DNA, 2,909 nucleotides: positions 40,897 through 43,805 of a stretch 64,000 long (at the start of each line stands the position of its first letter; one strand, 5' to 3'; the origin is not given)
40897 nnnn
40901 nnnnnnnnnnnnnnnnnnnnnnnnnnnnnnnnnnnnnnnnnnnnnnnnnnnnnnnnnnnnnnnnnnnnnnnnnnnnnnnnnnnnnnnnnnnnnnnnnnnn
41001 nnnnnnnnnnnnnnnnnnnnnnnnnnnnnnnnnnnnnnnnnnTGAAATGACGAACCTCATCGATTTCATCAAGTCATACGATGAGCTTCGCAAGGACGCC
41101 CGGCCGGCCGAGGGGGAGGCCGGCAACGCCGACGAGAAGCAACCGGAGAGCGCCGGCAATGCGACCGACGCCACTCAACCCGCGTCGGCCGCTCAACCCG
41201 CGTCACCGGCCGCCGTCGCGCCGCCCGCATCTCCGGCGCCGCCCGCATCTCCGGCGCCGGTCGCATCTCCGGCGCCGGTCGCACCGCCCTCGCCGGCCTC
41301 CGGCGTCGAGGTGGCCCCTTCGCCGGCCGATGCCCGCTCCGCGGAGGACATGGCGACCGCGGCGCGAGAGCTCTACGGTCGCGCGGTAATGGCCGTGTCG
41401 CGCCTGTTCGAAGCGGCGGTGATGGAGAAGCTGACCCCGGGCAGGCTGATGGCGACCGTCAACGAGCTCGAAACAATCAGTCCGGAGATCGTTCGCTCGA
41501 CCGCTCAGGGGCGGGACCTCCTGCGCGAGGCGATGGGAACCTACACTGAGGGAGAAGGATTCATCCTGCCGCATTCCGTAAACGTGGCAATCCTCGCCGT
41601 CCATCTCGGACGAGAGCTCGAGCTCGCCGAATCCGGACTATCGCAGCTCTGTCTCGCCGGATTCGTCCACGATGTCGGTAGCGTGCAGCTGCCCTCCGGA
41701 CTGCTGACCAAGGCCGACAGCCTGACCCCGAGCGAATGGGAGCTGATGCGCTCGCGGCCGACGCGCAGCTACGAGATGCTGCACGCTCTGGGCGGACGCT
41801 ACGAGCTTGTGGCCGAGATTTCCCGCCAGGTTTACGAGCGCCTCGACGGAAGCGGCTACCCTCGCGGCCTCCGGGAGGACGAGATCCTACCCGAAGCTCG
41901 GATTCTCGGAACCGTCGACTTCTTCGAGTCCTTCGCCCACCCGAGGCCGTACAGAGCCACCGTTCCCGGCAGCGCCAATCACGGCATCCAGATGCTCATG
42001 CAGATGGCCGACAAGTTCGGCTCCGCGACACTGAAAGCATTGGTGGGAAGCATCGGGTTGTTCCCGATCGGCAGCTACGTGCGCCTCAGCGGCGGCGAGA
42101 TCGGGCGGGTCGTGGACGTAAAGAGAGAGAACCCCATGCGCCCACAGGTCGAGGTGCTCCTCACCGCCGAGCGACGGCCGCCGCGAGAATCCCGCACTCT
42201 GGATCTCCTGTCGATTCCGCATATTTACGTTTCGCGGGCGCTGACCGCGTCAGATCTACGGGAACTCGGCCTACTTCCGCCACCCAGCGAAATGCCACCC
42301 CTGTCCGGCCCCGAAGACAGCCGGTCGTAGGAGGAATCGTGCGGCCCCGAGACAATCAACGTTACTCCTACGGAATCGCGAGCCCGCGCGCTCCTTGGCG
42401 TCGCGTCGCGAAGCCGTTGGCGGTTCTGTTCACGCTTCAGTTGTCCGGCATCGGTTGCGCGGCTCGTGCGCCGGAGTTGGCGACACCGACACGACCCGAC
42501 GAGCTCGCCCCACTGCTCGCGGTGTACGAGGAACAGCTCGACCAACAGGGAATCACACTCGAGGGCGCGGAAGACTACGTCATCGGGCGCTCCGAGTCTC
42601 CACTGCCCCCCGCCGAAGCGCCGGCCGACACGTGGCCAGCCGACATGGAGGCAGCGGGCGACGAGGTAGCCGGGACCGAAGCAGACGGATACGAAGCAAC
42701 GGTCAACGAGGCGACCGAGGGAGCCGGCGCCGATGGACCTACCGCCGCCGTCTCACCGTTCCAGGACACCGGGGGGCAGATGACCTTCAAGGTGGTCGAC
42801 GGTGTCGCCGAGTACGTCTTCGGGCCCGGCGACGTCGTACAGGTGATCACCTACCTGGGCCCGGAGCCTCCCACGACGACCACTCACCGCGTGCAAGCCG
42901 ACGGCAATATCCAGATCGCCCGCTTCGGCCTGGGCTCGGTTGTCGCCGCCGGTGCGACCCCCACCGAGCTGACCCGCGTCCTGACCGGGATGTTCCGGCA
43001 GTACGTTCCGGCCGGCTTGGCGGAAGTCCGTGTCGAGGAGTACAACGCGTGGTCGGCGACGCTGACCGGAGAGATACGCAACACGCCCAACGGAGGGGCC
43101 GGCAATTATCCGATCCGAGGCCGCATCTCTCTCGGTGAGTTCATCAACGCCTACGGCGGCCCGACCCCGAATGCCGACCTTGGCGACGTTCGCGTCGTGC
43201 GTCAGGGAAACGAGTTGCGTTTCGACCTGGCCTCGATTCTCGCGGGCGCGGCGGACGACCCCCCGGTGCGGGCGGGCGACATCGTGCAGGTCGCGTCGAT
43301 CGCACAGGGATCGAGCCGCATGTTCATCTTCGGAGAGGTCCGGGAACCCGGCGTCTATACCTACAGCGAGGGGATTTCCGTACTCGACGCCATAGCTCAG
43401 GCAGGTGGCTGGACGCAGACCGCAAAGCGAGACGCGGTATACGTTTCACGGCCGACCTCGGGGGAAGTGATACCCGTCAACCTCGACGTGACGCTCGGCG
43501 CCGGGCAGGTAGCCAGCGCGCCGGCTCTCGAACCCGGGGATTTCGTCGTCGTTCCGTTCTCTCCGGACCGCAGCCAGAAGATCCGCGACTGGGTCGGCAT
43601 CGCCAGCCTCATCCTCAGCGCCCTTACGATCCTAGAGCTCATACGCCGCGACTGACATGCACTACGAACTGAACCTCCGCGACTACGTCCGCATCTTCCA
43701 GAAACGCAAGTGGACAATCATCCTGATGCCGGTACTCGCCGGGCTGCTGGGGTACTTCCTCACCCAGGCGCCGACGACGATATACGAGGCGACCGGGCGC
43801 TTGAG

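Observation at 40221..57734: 17.5-kb exopolysaccharide locus with an embedded HD-GYP c-di-GMP phosphodiesterase and an ExeA-like ATPase (exosortase-type EPS architecture, no exosortase in window)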

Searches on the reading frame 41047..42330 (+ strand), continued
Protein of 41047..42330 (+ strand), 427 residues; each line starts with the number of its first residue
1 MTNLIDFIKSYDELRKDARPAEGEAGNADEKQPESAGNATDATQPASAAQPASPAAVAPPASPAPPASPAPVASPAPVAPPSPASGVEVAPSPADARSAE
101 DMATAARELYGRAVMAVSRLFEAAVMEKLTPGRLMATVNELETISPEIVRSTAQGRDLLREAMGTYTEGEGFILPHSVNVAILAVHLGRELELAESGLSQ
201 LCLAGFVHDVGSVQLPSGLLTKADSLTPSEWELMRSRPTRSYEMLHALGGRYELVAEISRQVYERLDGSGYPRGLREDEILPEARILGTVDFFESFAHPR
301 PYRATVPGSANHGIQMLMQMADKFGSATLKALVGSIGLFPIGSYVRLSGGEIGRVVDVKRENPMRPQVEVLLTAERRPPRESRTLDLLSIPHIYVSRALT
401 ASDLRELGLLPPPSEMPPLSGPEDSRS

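Call 21: find_encoding_contigs(protein=P0070, flank=10000, max_places=2)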
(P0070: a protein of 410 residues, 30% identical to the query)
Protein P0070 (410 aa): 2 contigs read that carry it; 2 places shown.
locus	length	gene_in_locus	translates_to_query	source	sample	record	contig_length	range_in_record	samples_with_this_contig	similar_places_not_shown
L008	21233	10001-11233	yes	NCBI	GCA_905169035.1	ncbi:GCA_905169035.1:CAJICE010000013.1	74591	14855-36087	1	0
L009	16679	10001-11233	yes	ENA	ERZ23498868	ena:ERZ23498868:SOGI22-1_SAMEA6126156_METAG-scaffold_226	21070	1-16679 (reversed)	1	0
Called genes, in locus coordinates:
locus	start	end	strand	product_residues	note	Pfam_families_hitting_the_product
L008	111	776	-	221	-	PF07719:TPR_2, PF23914:TPR_CcmH_CycH, PF00515:TPR_1, PF13371:TPR_9, PF13414:TPR_11, PF13432:TPR_16, PF13431:TPR_17, PF13414:TPR_11, +33 more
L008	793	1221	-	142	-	PF02641:DUF190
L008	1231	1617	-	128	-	PF02537:CRCB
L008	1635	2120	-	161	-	PF04008:Adenosine_kin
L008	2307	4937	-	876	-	PF01368:DHH, PF02272:DHHA1, PF00571:CBS, PF01743:PolyA_pol, PF12627:PolyA_pol_RNAbd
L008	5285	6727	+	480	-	PF20695:UbiD_N, PF01977:UbiD, PF20696:UbiD_C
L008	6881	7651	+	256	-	-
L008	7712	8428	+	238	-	PF02683:DsbD_TM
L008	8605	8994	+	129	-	PF00578:AhpC-TSA, PF08534:Redoxin, PF00085:Thioredoxin (faint), PF13905:Thioredoxin_8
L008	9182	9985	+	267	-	PF13401:AAA_22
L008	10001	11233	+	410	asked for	PF13487:HD_5, PF01966:HD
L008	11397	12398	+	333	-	PF00005:ABC_tran, PF13175:AAA_15 (faint), PF13304:AAA_21 (faint)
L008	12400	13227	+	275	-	PF01061:ABC2_membrane, PF12698:ABC2_membrane_3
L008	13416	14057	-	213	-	-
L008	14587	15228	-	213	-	PF02517:Rce1-like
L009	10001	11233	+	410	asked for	PF13487:HD_5, PF01966:HD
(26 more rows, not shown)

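Call 27: find_related_loci(query=A1, collection=genome_contigs, flank=10000)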
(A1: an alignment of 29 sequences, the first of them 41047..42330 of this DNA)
Query A1 (427 aa) in genome_contigs; peptide patterns used: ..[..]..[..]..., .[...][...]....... (x = any residue, [..] = any of these).
76 stretches matched a pattern; 53 encode a relative of the query (tblastn E <= 1e-3); 53 distinct loci.
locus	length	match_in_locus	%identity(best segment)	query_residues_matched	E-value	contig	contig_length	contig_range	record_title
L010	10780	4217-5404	69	1-427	9e-176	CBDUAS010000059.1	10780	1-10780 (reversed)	MAG TPA_asm: uncultured bacterium isolate ERR2431952_binner12_Refined_100 genome assembly, contig: ERZ23880211.5180, who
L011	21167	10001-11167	63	1-427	9e-158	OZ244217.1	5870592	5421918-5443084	MAG: Acidobacteriota bacterium isolate 56fa84c0-3c2b-46b5-96e5-8c9fc5647fca genome assembly, chromosome: 1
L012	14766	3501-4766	60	1-427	2e-153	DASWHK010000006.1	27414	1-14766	MAG TPA_asm: Acidobacteriota bacterium isolate SMAG_U2840 k141_3328517, whole genome shotgun sequence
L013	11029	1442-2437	55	79-410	2e-114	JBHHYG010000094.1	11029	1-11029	MAG: Acidobacteriota bacterium isolate Maj_2_bin.65 NODE_3362_length_11029_cov_6.688172, whole genome shotgun sequence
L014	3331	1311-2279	51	92-413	1e-101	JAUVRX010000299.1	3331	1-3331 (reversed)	MAG: Acidobacteriota bacterium isolate CSMAG_725 CSMAG_725_k127_3239289_length_3331_cov_59.9354, whole genome shotgun se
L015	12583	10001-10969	51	92-413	9e-100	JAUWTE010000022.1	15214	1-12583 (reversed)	MAG: Acidobacteriota bacterium isolate CSMAG_2572 CSMAG_2572_k127_1908707_length_15214_cov_229.0377, whole genome shotgu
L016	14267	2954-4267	43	1-410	1e-97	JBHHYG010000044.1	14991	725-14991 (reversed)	MAG: Acidobacteriota bacterium isolate Maj_2_bin.65 NODE_2092_length_14991_cov_5.957351, whole genome shotgun sequence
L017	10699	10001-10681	62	161-427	5e-95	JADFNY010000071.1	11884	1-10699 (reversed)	MAG: Acidobacteria bacterium isolate B66T1B5 B66T1B5_NODE6316, whole genome shotgun sequence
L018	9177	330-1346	45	76-408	6e-86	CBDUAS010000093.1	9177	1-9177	MAG TPA_asm: uncultured bacterium isolate ERR2431952_binner12_Refined_100 genome assembly, contig: ERZ23880211.7240, who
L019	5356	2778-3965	39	1-409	3e-84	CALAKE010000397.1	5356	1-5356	MAG: uncultured bacterium isolate N4_Bin_Bin_7_1 genome assembly, contig: c_000001861297, whole genome shotgun sequence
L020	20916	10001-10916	48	104-409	4e-68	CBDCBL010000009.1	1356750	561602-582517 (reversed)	MAG: Acidobacteriota bacterium isolate b584a7ac-734e-4daf-8ac4-9b375d163d38 genome assembly, contig: contig_9, whole gen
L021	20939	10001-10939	32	80-404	2e-49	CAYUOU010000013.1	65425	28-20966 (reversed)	MAG TPA_asm: uncultured Desulfobacterales bacterium isolate SRP141376_co3_406 genome assembly, contig: NODE_979_length_6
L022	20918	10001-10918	32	93-408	2e-49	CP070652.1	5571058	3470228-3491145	MAG: Deltaproteobacteria bacterium isolate bin85 chromosome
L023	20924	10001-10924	34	95-405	2e-48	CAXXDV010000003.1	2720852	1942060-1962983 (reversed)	MAG: Desulfosudaceae bacterium isolate 2fa5082e-9599-4a38-b238-f5dfa6a28bc4 genome assembly, contig: contig_3, whole gen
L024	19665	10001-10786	34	144-407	8e-48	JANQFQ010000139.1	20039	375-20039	MAG: Desulfobacterales bacterium isolate PL23a_bin.99 k99_4242825, whole genome shotgun sequence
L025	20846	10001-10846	35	132-407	4e-47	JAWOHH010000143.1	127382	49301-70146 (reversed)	MAG: Desulfobacterales bacterium isolate CWP4-2.bin.27 k191_1652329, whole genome shotgun sequence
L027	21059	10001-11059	33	40-410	2e-45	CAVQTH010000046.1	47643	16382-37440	MAG: uncultured delta proteobacterium isolate MFD00032.bin.2.163 genome assembly, contig: contig_75786, whole genome sho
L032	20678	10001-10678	38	177-404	1e-38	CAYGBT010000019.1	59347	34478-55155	MAG TPA_asm: uncultured bacterium isolate ERP108616_co2_8 genome assembly, contig: NODE_486_length_59347_cov_9.589422, w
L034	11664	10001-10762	35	170-424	5e-38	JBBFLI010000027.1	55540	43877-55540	MAG: Desulfobacterales bacterium isolate Uz-U4-21 NODE_27_length_55540_cov_6.287435, whole genome shotgun sequence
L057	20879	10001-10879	32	107-407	1e-41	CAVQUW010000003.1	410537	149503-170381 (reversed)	MAG: uncultured delta proteobacterium isolate MFD09964.bin.2.252 genome assembly, contig: contig_11920, whole genome sho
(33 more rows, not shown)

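Call 31: search_protein_families(library=pfam, proteins=[L023:2759-3742:+, L023:6229-6909:+, L023:18111-19901:+, L032:15585-17234:+, L032:17242-19005:+, L022:3541-5604:+, L022:5718-6407:+, L023:11807-13954:+], max_evalue=0.01)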
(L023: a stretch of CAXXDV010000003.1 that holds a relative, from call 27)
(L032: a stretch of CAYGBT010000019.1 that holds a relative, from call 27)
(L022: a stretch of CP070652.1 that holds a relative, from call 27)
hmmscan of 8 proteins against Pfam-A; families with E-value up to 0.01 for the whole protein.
L023:2759-3742:+ (328 aa): 4 families
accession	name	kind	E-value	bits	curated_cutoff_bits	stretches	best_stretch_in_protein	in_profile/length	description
PF16363.11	GDP_Man_Dehyd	-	2.4e-123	412.3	27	1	5-313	1-332/332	GDP-mannose 4,6 dehydratase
PF01370.27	Epimerase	-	9.3e-66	222.1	20.9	1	4-246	1-240/240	NAD dependent epimerase/dehydratase family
PF04321.23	RmlD_sub_bind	-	1.6e-06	27.9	27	1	3-178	2-152/287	RmlD substrate binding domain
PF02719.21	Polysacc_synt_2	-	0.00024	20.8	20.2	1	5-112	2-114/293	Polysaccharide biosynthesis protein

L023:6229-6909:+ (227 aa): 1 family
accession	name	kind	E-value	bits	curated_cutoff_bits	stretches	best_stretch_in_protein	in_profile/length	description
PF08889.16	WbqC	-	5.9e-78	262.1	21.3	1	7-219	1-215/218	WbqC-like protein family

L023:18111-19901:+ (597 aa): 1 family
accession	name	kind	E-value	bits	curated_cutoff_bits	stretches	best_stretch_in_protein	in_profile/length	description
PF00963.24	Cohesin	-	0.004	17.8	24.1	0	60-167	17-115/139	Cohesin domain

L032:15585-17234:+ (550 aa): 3 families
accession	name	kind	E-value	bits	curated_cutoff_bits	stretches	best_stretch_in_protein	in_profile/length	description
PF13440.11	Polysacc_synt_3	-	6.2e-15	55.7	23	1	172-374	85-281/293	Polysaccharide biosynthesis protein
PF01943.22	Polysacc_synt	-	4.6e-13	49.6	28.2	1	51-334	1-273/274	Polysaccharide biosynthesis protein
PF01554.23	MatE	-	6.8e-06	26.3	24.9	1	49-212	1-155/161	MatE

L032:17242-19005:+ (588 aa): 7 families
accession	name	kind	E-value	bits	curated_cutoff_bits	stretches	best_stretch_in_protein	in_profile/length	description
PF13649.12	Methyltransf_25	-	6.5e-12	46.4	27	1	395-486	1-97/97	Methyltransferase domain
PF00535.33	Glycos_transf_2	-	4.2e-10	40.2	23.3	1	45-131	1-90/168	Glycosyl transferase family 2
PF08241.18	Methyltransf_11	-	7.3e-09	36.6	21.2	1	396-490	1-95/95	Methyltransferase domain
PF13847.12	Methyltransf_31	-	7.3e-07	29.4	27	1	391-509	3-127/145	Methyltransferase domain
PF08242.18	Methyltransf_12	-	8.5e-07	30.1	30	1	396-488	1-98/98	Methyltransferase domain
PF13704.12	Glyco_tranf_2_4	-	0.0011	19.8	27.5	1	54-129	4-81/98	Glycosyl transferase family 2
PF01209.24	Ubie_methyltran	-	0.0022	17.8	20.1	1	357-482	15-143/233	ubiE/COQ5 methyltransferase family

L022:3541-5604:+ (688 aa): 3 families
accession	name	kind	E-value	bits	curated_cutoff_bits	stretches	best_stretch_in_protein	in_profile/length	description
PF02738.23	MoCoBD_1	-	6.7e-64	215.8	27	1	167-410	5-244/244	Molybdopterin cofactor-binding domain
PF20256.3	MoCoBD_2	-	3.3e-36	125.7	27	1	436-627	3-192/283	Molybdopterin cofactor-binding domain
PF01315.27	Ald_Xan_dh_C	-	2e-30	105.8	31.3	1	24-130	1-110/110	Aldehyde oxidase and xanthine dehydrogenase, a/b hammerhead domain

L022:5718-6407:+ (230 aa): 1 family
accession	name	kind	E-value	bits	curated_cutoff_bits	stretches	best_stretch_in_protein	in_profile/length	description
PF08889.16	WbqC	-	1.5e-77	260.8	21.3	1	7-220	1-216/218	WbqC-like protein family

L023:11807-13954:+ (716 aa): 8 families
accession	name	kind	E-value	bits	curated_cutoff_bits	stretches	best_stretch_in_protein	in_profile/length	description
PF13517.12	FG-GAP_3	-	5.4e-32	110.6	26.9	5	63-122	1-60/61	FG-GAP-like repeat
PF02563.21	Poly_export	-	2.5e-18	66.4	28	1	423-496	5-77/77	Polysaccharide biosynthesis/export protein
PF22461.2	SLBB_2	-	5.2e-18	65.4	27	2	598-679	2-79/79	SLBB domain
PF01839.29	FG-GAP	-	8.9e-17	61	22.1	2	257-288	3-32/37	FG-GAP repeat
PF10531.15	SLBB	-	3e-13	49.8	27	1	598-643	1-45/55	SLBB domain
PF16743.10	PliI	-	9.2e-06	25.8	27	0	91-132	45-86/123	Periplasmic lysozyme inhibitor of I-type lysozyme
PF23743.1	Beta-prop_BBS7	-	0.0047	16.7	27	0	229-288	194-253/299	BBS7 beta-propeller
PF21955.1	CarG-like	-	0.0073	16.9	28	0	155-197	2-48/144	Carbapenem resistance protein CarG-like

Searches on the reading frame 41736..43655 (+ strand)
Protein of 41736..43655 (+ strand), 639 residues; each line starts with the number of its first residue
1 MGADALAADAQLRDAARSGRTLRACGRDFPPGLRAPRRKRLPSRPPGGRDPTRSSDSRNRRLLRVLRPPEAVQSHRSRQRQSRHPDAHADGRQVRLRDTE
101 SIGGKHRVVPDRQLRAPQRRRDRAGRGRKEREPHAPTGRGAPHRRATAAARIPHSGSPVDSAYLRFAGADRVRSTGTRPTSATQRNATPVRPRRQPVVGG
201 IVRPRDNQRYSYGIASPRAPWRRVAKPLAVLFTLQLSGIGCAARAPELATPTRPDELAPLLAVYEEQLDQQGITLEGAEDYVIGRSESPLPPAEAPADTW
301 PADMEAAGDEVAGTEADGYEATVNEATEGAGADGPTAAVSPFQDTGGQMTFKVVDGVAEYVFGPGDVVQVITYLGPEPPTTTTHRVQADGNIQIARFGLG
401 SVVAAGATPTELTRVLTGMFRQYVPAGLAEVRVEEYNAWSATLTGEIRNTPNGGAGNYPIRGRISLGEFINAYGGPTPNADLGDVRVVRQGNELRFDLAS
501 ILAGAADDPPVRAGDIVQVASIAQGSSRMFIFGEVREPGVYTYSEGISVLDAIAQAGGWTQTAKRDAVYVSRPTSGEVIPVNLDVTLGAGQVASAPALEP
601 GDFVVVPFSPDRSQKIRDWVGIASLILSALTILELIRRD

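Call 3: search_protein_families(library=ncbifam, proteins=[window:41736-43655:+], max_evalue=0.001)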
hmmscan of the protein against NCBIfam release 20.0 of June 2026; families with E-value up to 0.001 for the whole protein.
window:41736-43655:+ (639 aa): 4 families
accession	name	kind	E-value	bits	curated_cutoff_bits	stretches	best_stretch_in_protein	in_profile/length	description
TIGR03027.2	pepcterm_export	equivalog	2.8e-23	82.4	180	1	359-607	2-165/169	XrtA/PEP-CTERM system exopolysaccharide export protein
NF041843.1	EpsY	equivalog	2.5e-17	62.8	320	2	527-606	128-210/211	exopolysaccharide export protein EpsY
NF011658.0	PRK15078.1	subfamily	1.2e-15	57.2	333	2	359-539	84-267/380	polysaccharide export protein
TIGR03028.1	EpsE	equivalog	6.4e-15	55.1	262.65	1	359-573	1-209/239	polysaccharide export protein EpsE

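Call 4: search_protein_families(library=pfam, proteins=[window:41736-43655:+], max_evalue=0.001)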
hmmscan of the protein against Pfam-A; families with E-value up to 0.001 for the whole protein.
window:41736-43655:+ (639 aa): 3 families
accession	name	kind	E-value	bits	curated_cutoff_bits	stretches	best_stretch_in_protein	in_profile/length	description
PF10531.15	SLBB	-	4.5e-20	71.7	27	2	531-581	4-54/55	SLBB domain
PF22461.2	SLBB_2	-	6.2e-19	68.3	27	2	528-606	2-79/79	SLBB domain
PF02563.21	Poly_export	-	9.5e-09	35.8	28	1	358-432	5-75/77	Polysaccharide biosynthesis/export protein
